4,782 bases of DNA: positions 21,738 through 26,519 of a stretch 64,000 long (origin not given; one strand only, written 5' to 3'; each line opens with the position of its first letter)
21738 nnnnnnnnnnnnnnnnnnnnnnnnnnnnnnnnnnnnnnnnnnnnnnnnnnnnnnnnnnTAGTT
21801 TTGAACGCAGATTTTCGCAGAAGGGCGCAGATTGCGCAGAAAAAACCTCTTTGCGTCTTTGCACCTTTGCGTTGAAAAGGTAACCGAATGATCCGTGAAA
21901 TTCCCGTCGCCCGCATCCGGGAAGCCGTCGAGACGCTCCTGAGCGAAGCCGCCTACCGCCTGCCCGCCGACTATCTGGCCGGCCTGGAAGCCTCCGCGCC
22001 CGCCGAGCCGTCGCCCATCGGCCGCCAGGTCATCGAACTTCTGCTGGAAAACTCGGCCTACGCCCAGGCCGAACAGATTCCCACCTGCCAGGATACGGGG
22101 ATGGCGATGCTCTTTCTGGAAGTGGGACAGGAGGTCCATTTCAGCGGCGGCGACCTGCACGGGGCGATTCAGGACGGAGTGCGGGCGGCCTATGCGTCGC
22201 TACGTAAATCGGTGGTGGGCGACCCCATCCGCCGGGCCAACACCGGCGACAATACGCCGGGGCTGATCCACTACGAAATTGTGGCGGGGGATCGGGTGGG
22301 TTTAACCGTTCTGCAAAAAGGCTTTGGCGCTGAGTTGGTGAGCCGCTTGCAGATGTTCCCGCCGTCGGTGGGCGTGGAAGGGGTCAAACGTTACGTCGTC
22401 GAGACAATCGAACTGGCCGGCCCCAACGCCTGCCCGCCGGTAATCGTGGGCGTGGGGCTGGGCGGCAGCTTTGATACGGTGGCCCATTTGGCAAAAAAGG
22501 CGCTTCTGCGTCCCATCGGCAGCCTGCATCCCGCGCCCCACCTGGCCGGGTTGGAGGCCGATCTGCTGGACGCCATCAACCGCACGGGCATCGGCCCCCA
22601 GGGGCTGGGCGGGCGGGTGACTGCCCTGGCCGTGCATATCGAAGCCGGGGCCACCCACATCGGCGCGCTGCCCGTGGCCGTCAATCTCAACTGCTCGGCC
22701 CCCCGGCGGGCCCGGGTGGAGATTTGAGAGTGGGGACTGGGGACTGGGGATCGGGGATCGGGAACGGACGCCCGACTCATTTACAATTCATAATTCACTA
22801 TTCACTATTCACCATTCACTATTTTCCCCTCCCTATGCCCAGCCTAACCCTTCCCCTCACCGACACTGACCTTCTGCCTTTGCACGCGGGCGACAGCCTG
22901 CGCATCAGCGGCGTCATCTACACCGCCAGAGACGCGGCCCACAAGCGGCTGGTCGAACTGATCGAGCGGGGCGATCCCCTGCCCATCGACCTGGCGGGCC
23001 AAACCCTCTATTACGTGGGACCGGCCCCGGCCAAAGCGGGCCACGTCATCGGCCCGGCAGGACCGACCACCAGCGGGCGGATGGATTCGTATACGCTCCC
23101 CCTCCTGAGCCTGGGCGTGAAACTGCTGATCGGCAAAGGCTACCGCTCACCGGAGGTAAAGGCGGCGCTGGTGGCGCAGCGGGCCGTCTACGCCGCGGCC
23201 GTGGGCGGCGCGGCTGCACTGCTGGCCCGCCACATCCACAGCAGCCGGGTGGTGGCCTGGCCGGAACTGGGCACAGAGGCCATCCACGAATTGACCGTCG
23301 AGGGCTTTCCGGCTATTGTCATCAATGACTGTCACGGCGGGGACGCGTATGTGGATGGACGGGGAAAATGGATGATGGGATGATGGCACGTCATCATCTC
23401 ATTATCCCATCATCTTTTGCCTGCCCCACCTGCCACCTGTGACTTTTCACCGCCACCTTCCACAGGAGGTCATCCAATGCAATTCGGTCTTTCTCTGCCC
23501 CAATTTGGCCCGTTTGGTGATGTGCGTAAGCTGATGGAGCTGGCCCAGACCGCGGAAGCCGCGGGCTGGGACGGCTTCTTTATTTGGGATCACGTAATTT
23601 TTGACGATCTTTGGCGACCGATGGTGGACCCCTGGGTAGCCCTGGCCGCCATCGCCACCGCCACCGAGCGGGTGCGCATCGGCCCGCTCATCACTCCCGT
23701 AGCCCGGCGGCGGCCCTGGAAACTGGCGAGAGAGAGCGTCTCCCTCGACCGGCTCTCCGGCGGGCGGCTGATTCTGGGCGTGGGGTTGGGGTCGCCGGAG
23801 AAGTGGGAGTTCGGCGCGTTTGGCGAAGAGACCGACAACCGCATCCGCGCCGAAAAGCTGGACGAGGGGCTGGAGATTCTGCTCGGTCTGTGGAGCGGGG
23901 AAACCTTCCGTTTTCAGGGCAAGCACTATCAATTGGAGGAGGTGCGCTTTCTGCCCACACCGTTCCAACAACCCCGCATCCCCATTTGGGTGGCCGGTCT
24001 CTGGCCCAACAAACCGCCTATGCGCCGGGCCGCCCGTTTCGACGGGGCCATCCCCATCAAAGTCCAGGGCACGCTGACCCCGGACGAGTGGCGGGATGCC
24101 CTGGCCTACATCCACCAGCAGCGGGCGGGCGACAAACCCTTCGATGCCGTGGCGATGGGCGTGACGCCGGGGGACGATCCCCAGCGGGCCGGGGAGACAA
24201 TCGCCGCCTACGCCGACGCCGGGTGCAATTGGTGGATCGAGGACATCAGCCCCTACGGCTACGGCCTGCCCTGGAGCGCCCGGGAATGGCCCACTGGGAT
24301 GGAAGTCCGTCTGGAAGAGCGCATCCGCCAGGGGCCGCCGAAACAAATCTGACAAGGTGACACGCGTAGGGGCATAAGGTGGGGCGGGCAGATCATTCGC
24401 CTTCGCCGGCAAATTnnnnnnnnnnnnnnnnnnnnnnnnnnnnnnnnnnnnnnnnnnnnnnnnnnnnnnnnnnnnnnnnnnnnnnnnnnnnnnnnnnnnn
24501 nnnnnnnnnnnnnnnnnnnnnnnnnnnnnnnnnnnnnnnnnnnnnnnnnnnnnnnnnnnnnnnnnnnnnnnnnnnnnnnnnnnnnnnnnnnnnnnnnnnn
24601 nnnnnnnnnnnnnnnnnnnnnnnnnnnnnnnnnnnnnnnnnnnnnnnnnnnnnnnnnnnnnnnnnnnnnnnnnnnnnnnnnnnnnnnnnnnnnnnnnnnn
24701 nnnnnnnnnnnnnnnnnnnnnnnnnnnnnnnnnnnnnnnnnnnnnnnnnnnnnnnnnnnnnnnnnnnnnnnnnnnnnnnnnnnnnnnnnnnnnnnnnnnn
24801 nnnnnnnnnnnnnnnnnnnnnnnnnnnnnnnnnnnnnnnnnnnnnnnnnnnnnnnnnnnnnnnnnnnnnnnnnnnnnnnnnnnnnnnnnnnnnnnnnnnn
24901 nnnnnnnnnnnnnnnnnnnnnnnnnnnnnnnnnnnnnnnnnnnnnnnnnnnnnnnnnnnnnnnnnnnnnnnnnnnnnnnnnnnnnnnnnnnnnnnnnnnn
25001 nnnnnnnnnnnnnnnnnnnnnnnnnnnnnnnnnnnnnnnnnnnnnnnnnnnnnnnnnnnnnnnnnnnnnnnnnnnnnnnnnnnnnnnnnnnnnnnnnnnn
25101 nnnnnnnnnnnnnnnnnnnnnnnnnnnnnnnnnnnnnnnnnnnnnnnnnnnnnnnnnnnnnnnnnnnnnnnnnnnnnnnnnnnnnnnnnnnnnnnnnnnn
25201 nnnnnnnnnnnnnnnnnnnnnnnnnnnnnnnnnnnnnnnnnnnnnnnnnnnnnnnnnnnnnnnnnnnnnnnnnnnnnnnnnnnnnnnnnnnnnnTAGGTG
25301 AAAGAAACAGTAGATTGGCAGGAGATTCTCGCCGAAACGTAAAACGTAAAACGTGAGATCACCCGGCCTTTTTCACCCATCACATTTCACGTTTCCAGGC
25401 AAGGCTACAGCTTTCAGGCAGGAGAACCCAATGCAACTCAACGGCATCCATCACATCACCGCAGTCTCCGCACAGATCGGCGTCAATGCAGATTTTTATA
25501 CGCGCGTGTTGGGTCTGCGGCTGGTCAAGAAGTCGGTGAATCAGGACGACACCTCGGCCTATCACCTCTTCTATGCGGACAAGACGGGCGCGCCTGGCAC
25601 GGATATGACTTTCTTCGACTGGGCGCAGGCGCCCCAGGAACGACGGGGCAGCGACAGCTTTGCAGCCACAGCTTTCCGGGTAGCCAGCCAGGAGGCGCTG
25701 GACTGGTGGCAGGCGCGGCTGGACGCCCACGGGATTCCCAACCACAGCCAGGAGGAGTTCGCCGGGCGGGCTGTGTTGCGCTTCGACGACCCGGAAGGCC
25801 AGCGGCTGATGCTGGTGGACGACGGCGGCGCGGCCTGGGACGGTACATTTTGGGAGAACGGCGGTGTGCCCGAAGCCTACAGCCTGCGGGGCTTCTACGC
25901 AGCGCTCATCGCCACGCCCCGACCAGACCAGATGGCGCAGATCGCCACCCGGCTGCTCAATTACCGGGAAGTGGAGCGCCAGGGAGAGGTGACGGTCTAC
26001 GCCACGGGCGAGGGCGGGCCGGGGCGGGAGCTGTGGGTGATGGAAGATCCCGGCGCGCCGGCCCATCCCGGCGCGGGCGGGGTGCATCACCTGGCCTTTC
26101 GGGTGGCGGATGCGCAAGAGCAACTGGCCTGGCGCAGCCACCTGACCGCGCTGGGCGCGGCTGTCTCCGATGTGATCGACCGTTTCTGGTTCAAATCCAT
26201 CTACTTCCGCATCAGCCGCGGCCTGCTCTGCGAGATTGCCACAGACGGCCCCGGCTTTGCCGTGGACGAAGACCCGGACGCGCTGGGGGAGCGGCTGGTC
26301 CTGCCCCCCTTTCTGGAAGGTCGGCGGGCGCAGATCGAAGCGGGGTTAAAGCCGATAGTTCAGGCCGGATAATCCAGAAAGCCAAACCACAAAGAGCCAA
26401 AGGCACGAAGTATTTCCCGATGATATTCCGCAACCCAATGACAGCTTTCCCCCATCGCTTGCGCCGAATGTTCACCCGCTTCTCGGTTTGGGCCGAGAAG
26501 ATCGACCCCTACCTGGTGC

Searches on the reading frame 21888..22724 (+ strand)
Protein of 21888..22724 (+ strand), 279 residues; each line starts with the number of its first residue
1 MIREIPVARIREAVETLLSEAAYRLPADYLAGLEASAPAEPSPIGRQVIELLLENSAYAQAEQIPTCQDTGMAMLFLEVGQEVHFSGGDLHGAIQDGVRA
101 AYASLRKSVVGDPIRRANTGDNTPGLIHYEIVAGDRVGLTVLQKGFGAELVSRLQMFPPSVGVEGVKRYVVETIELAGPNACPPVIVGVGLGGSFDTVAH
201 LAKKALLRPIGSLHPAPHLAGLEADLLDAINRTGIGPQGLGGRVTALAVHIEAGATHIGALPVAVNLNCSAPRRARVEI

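Call 22: search_protein_families(library=pfam, proteins=[window:21888-22724:+], max_evalue=0.001)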
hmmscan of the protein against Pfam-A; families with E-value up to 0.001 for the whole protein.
window:21888-22724:+ (279 aa): 1 family
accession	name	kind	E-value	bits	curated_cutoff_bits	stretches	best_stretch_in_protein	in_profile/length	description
PF05681.19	Fumerase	-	9.3e-99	330.6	25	1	12-277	2-269/270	Fumarate hydratase (Fumerase)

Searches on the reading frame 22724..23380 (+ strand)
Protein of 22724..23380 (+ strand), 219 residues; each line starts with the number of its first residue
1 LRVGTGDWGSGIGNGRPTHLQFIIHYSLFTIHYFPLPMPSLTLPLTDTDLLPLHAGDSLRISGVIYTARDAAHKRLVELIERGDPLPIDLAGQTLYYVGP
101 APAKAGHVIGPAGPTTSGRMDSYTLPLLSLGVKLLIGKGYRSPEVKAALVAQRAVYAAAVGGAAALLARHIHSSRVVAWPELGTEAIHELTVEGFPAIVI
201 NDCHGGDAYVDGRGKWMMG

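Call 22: search_protein_families(library=pfam, proteins=[window:22724-23380:+], max_evalue=0.001)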
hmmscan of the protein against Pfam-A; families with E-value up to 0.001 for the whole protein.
window:22724-23380:+ (219 aa): 1 family
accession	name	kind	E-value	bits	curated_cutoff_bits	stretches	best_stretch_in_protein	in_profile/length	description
PF05683.17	Fumerase_C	-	1e-52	178.9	22.2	1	45-210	35-203/205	Fumarase C-terminus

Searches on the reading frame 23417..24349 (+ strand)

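Call 68: search_protein_families(library=pfam, proteins=[window:23417-24349:+], max_evalue=0.0001)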
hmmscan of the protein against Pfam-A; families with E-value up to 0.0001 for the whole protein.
window:23417-24349:+ (311 aa): 1 family
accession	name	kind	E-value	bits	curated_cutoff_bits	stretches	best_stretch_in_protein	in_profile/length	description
PF00296.26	Bac_luciferase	-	2.1e-40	139.5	27.9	1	34-300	20-285/314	Luciferase-like monooxygenase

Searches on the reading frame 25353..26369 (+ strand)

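Call 22: search_protein_families(library=pfam, proteins=[window:25353-26369:+], max_evalue=0.001)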
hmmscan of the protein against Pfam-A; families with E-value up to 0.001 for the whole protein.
window:25353-26369:+ (339 aa): 3 families
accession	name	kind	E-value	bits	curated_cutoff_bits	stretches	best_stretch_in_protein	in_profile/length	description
PF00903.31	Glyoxalase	-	1.2e-14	55.2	20.6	1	31-153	1-120/121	Glyoxalase/Bleomycin resistance protein/Dioxygenase superfamily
PF13669.12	Glyoxalase_4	-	0.00027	21.6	27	0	186-260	5-85/109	Glyoxalase/Bleomycin resistance protein/Dioxygenase superfamily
PF22247.2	Diox-like_N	-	0.00032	21.2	27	0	107-154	5-55/60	Catechol 2,3-dioxygenase-like N-terminal domain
